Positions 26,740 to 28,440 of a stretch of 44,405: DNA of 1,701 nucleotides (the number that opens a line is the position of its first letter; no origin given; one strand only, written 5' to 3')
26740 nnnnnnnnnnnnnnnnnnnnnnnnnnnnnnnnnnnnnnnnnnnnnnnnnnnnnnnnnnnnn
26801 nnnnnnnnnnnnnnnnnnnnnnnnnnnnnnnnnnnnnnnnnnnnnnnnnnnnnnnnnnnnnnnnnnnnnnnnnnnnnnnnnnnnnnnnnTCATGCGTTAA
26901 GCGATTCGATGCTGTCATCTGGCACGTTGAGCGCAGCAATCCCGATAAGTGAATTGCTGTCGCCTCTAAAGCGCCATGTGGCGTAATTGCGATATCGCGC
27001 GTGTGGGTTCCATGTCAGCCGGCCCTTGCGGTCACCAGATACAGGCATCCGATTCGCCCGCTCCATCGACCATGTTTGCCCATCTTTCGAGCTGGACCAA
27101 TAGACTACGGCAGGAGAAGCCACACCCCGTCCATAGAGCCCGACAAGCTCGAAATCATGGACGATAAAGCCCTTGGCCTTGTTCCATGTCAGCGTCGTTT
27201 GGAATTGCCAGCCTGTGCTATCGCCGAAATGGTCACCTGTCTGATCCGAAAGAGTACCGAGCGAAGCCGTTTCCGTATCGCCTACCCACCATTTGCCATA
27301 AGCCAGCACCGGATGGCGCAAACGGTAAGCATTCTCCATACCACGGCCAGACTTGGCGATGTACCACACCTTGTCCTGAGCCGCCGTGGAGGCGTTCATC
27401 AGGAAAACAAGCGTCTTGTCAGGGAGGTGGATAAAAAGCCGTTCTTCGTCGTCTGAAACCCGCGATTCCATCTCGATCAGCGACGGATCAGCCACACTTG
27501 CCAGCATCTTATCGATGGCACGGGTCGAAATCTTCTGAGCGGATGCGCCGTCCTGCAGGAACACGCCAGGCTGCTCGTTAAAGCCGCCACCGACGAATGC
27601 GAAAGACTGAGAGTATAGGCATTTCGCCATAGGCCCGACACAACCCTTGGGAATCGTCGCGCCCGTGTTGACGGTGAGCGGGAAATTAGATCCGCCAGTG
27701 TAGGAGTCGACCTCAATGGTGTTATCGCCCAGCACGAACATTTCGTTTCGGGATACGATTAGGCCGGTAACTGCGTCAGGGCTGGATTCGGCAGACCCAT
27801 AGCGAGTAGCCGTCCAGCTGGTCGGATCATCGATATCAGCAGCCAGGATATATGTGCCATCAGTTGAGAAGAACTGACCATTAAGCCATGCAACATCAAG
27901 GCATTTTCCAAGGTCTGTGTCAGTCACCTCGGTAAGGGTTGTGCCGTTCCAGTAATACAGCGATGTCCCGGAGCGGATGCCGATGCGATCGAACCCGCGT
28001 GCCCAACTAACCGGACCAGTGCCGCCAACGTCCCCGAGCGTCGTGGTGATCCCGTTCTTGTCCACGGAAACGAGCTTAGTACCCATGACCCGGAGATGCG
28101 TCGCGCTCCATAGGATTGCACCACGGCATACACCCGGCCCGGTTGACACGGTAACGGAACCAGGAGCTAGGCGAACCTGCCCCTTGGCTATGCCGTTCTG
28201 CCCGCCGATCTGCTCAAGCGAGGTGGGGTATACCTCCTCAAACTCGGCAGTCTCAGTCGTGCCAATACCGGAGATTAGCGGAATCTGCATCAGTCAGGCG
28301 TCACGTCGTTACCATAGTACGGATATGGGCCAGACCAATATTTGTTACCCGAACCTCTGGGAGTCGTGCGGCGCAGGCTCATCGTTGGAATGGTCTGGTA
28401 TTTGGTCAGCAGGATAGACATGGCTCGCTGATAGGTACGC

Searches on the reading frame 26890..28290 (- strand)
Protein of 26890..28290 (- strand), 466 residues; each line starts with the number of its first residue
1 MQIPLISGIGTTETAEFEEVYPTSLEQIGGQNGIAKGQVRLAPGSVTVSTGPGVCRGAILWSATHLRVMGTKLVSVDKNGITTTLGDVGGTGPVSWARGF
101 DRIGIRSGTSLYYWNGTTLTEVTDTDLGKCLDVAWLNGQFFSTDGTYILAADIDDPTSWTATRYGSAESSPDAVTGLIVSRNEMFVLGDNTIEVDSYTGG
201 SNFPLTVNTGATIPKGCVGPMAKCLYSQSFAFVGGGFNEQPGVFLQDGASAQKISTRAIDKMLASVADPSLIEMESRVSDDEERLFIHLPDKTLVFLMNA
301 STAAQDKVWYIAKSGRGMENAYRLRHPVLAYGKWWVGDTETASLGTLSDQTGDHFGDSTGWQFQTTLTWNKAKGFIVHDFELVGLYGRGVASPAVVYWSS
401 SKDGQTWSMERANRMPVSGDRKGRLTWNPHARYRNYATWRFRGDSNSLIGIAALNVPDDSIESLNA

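Call 13: search_protein_families(library=pfam, proteins=[window:26890-28290:-], max_evalue=0.01)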
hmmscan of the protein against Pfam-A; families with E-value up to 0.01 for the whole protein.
window:26890-28290:- (466 aa): 1 family
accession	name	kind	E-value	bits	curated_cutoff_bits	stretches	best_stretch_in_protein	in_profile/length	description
PF11134.13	Phage_stabilise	-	2.2e-26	93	25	1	2-450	2-460/469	Phage stabilisation protein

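Call 14: search_protein_families(library=phrogs, proteins=[window:26890-28290:-], max_evalue=0.01)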
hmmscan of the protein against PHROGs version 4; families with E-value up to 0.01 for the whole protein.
window:26890-28290:- (466 aa): 1 family
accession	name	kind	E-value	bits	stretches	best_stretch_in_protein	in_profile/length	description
phrog_578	-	connector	3.9e-78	264.1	1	1-451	4-462/486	head closure Hc3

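Call 79: search_dna_similar(query=window:26890-28290:-, collection=phages, mode=protein, max_rows=12)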
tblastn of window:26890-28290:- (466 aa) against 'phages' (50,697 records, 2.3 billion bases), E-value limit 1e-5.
Records with a match: 230; places in all: 231; records where one place covers at least 80% of the query: 187.
Best place of each record, by identity: <60% 230.
By first word of the organism name: Salmonella 93; Vibrio 32; Escherichia 28; Enterobacteria 15; Bacteriophage 10; Caudoviricetes 9; Ralstonia 5; Hamiltonella 3; Klebsiella 3; Sodalis 3; and 17 more.
By host as written in the record: - 33; Salmonella enterica subsp. enterica serovar Typhimurium 17; Salmonella sp. 17; Escherichia coli 15; Vibrio crassostreae 12; Salmonella enterica 11; Vibrio lentus 8; Escherichia coli K-12 MG1655 5; and 78 more.
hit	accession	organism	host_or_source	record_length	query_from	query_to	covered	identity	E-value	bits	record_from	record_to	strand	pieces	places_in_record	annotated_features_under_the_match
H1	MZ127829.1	Sphingopyxis phage VSN-002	Sphingopyxis sp.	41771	1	455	98%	45.2%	3e-117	384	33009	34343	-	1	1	DNA stabilization protein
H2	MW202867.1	Caudoviricetes sp.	Manatee Spring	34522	1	454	97%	42.3%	9e-113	370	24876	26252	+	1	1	phage stabilization protein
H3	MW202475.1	Caudoviricetes sp.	Manatee Spring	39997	1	465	100%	37.0%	5e-93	314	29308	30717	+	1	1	phage stabilization protein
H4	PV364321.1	Pseudomonas phage PfAn1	Pseudomonas fluorescens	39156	2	455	97%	36.1%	8e-88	299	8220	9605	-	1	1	putative head closure protein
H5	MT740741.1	Ralstonia phage Hennie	Ralstonia pseudosolanacearum I-31 ...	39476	2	461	99%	33.7%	6e-73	256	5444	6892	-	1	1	head closure protein 3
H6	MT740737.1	Ralstonia phage Firinga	Ralstonia pseudosolanacearum I-15 ...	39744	2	461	99%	33.7%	6e-73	256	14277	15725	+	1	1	head closure protein 3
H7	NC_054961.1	Ralstonia phage Firinga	Ralstonia pseudosolanacearum I-15 ...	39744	2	461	99%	33.7%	6e-73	256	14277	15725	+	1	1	head closure Hc3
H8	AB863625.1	Ralstonia phage RSK1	Ralstonia solanacearum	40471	2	461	99%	33.7%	6e-73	256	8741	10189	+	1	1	putative packaged DNA protein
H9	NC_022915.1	Ralstonia phage RSK1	Ralstonia solanacearum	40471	2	461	99%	33.7%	6e-73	256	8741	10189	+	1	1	head closure Hc3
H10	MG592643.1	Vibrio phage 1.275.O._10N.286.54.E11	Vibrio cyclitrophicus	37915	2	453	97%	27.5%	3e-41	163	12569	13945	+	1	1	stabilization protein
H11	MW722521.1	Salmonella phage S9-5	Salmonella enterica subsp. enterica ...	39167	2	456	98%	26.8%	6e-23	108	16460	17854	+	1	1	stabilization protein | packaged DNA stabilization family protein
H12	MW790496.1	Salmonella phage vB_SalP_ABTNLsp11242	Salmonella enterica subsp. enterica ...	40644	2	456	98%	26.8%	6e-23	108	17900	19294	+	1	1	accessory packaged DNA stabilization protein | packaged DNA stabilization family protein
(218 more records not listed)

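Call 81: get_annotated_region(hit=H1, flank=6000)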
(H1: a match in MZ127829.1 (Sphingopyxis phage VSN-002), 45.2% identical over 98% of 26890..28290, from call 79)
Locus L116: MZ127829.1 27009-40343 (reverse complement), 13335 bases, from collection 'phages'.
description: Sphingopyxis phage VSN-002, complete genome.
organism: Sphingopyxis phage VSN-002 (NCBI taxid 2835890)
taxonomy: Viruses; Duplodnaviria; Heunggongvirae; Uroviricota; Caudoviricetes
host: Sphingopyxis sp.; source: freshwater lake; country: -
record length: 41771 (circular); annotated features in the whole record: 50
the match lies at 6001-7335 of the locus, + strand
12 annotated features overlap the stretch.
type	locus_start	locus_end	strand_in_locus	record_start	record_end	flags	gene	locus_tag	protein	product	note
CDS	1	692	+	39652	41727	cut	-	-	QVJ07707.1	portal protein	gene_50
CDS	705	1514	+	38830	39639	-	-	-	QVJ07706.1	scaffolding protein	gene_49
CDS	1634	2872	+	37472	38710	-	-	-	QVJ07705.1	coat protein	gene_48; P22 coat protein - gene protein 5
CDS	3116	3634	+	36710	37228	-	-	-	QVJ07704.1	tail accessory factor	gene_47; P22 tail accessory factor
CDS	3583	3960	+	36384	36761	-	-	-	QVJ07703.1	hypothetical protein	gene_46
CDS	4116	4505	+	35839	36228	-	-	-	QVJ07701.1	hypothetical protein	gene_45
CDS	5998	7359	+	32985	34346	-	-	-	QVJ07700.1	DNA stabilization protein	gene_44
CDS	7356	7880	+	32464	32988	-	-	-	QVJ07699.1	hypothetical protein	gene_43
CDS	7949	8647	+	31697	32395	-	-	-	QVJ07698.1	DNA transfer protein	gene_42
CDS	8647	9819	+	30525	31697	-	-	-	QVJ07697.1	DNA/protein translocase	gene_41; DNA/protein translocase of phage P22 injectosome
CDS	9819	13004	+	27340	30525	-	-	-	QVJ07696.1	hypothetical protein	gene_40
CDS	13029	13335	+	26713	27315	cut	-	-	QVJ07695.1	pectate lyase superfamily protein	gene_39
